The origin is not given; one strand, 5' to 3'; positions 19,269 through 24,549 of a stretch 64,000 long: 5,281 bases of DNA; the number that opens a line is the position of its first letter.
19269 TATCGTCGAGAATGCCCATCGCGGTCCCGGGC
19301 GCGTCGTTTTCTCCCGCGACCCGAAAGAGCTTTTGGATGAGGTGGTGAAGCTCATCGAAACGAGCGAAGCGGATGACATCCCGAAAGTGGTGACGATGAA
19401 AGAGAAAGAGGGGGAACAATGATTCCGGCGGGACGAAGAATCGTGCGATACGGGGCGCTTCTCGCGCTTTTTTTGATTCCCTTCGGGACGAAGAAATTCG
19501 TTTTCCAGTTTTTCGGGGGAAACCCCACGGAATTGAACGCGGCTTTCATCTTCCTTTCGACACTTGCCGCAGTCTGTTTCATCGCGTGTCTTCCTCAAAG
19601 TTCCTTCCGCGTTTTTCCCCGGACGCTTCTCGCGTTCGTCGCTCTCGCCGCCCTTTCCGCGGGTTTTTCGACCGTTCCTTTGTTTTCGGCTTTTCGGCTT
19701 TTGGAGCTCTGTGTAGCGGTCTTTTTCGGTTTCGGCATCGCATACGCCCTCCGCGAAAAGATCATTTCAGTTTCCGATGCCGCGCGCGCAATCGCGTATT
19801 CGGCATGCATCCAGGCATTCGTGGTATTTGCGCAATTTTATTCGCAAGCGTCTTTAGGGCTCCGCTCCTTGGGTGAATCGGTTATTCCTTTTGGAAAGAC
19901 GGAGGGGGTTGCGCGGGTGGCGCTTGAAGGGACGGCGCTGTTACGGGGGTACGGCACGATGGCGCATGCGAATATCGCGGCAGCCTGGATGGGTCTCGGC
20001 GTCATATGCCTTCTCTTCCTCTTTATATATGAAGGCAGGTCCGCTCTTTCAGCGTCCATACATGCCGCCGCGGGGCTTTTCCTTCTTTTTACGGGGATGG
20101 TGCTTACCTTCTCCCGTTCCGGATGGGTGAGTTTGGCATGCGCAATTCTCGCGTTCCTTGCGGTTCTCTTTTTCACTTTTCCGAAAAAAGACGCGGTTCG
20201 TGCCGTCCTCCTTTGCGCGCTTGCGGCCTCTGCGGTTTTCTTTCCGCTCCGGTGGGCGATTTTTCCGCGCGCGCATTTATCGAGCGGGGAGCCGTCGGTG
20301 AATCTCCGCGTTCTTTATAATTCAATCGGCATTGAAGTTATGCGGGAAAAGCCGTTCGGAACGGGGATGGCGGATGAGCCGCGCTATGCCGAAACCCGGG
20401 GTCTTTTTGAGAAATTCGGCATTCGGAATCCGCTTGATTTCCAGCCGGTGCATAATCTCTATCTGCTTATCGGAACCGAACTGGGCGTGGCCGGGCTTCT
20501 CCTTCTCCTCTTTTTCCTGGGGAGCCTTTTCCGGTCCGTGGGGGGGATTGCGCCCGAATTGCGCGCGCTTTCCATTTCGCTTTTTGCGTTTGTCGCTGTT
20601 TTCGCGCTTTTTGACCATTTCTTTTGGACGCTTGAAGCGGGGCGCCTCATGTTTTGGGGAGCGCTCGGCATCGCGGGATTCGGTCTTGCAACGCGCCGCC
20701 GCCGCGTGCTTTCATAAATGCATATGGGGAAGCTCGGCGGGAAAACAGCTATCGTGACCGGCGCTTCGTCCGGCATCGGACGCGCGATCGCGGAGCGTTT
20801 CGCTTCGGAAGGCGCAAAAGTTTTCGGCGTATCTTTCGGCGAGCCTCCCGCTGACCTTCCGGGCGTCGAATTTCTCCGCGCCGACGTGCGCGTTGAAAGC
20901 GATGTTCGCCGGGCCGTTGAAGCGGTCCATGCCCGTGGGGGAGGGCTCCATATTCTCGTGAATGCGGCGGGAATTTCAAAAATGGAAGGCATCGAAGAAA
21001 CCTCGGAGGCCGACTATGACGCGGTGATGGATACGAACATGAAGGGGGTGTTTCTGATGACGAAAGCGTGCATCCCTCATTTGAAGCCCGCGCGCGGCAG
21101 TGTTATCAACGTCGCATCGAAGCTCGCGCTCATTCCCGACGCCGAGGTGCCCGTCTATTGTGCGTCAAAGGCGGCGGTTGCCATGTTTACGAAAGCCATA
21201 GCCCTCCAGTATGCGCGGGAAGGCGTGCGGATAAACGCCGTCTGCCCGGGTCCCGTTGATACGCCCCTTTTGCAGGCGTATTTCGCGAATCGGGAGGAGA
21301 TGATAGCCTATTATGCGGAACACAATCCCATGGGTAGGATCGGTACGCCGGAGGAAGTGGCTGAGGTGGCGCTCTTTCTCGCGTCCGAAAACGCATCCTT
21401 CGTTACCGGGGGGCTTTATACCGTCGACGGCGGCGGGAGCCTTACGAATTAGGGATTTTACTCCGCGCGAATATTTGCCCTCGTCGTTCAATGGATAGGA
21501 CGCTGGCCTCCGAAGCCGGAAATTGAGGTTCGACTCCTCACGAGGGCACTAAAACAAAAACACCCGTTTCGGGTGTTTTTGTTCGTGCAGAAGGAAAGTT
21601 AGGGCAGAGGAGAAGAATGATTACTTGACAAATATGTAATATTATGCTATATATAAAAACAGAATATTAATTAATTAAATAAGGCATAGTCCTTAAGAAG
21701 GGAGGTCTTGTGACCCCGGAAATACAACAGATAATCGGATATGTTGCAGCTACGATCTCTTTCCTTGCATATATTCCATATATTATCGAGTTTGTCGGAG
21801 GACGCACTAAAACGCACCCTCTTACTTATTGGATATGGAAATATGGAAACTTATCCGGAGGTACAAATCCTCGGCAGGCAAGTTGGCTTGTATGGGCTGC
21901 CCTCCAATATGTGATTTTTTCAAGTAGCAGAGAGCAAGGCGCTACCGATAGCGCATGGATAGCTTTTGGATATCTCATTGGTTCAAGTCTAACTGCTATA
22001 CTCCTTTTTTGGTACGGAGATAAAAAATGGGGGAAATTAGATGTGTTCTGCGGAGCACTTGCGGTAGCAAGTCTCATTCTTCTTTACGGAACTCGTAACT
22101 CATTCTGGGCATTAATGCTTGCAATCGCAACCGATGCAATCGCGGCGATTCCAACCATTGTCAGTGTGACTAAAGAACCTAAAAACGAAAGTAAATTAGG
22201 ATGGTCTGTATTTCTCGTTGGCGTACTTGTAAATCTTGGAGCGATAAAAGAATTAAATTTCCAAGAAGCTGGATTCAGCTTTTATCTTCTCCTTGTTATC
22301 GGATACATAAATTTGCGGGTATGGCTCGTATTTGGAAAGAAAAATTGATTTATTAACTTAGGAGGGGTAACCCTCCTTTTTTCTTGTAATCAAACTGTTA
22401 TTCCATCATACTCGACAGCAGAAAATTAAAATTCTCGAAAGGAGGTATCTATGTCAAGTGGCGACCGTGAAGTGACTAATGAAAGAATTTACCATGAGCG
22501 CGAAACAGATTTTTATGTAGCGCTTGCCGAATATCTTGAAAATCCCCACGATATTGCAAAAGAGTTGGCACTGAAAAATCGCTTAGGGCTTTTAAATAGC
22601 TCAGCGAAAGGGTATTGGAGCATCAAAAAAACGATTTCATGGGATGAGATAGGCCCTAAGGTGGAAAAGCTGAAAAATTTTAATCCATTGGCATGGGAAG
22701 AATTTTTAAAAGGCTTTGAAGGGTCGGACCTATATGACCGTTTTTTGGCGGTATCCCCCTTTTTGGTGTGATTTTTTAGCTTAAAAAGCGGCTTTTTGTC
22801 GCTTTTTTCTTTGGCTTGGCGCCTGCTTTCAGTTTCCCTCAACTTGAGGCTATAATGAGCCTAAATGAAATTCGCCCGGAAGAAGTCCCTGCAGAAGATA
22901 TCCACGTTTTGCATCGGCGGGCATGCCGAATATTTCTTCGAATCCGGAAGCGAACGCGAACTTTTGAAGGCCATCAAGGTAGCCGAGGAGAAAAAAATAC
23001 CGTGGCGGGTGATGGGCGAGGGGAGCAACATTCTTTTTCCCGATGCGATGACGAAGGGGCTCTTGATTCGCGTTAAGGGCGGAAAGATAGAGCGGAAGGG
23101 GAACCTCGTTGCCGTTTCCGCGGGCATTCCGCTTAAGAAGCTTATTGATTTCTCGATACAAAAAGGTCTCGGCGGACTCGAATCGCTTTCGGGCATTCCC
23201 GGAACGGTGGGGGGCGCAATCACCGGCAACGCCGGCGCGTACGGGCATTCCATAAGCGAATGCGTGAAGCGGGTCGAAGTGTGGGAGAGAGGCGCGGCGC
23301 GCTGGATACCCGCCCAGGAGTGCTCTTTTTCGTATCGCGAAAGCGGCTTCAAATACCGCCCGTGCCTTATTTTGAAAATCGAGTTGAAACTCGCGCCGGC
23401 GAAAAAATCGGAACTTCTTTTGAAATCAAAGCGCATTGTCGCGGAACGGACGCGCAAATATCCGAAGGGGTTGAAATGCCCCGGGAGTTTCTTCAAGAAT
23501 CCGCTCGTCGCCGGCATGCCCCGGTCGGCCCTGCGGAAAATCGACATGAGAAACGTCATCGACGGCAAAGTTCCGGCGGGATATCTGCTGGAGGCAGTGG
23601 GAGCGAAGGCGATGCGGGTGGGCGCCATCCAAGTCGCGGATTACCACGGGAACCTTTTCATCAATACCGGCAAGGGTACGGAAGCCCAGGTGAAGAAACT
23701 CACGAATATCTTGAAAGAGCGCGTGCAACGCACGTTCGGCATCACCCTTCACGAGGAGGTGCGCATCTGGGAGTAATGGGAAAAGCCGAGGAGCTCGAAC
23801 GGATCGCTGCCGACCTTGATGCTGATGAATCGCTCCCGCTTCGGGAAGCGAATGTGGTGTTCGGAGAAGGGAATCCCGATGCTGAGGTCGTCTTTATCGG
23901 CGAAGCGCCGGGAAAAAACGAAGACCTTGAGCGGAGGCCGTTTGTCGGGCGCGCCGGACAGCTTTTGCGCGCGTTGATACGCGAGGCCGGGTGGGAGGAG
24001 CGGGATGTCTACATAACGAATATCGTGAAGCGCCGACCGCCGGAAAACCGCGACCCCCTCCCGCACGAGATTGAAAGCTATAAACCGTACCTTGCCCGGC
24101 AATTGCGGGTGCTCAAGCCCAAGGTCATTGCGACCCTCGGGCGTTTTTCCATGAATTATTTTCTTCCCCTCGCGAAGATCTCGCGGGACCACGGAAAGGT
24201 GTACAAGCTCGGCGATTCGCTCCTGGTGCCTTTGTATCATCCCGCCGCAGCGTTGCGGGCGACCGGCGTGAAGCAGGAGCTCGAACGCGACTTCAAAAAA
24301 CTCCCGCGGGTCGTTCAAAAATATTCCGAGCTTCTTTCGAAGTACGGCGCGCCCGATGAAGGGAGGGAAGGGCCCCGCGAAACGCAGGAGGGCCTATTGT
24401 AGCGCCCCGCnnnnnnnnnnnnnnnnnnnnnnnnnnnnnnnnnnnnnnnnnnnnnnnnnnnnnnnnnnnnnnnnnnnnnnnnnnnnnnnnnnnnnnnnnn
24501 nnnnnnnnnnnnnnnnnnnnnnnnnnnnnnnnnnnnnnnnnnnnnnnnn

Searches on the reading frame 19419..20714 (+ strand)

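Call 61: search_protein_families(library=pfam, proteins=[window:19419-20714:+], max_evalue=0.00001)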
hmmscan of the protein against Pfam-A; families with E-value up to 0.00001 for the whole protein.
window:19419-20714:+ (432 aa): 1 family
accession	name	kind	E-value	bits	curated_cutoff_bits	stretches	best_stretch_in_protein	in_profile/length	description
PF04932.20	Wzy_C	-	8.5e-17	61.8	31.7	1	219-364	2-149/149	O-Antigen ligase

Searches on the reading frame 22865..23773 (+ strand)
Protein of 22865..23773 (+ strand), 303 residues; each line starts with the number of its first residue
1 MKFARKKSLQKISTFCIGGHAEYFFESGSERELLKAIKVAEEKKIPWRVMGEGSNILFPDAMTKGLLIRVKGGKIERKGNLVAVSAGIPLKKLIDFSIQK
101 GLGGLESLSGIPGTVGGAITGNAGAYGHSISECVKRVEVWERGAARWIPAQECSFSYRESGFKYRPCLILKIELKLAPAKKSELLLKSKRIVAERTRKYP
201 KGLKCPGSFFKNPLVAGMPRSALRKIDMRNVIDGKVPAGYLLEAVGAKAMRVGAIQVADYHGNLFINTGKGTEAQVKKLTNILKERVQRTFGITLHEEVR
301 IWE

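Call 4: search_protein_families(library=pfam, proteins=[window:22865-23773:+], max_evalue=0.01)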
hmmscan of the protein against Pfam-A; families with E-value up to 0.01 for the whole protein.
window:22865-23773:+ (303 aa): 2 families
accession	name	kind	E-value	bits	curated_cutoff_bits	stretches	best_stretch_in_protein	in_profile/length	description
PF01565.28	FAD_binding_4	-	1.9e-20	73.4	26.4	1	23-140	3-129/139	FAD binding domain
PF02873.21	MurB_C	-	1.9e-20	73.3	27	1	189-301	7-98/99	UDP-N-acetylenolpyruvoylglucosamine reductase, C-terminal domain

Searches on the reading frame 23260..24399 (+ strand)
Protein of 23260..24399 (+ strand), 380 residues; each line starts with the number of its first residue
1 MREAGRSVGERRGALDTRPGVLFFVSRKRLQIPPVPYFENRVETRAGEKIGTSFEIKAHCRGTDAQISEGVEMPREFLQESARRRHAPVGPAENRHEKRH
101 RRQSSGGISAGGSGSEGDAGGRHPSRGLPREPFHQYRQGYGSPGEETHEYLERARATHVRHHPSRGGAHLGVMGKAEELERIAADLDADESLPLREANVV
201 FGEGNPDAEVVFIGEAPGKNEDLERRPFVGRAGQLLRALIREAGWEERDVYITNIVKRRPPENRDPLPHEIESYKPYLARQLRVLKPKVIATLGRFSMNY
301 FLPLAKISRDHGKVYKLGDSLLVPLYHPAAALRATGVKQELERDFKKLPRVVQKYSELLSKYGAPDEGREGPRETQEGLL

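Call 4: search_protein_families(library=pfam, proteins=[window:23260-24399:+], max_evalue=0.01)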
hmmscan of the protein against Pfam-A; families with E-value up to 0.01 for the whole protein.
window:23260-24399:+ (380 aa): 1 family
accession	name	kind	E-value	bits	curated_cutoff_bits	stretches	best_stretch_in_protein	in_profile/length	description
PF03167.25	UDG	-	4.3e-35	121.3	24.3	1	201-339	1-129/141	Uracil DNA glycosylase superfamily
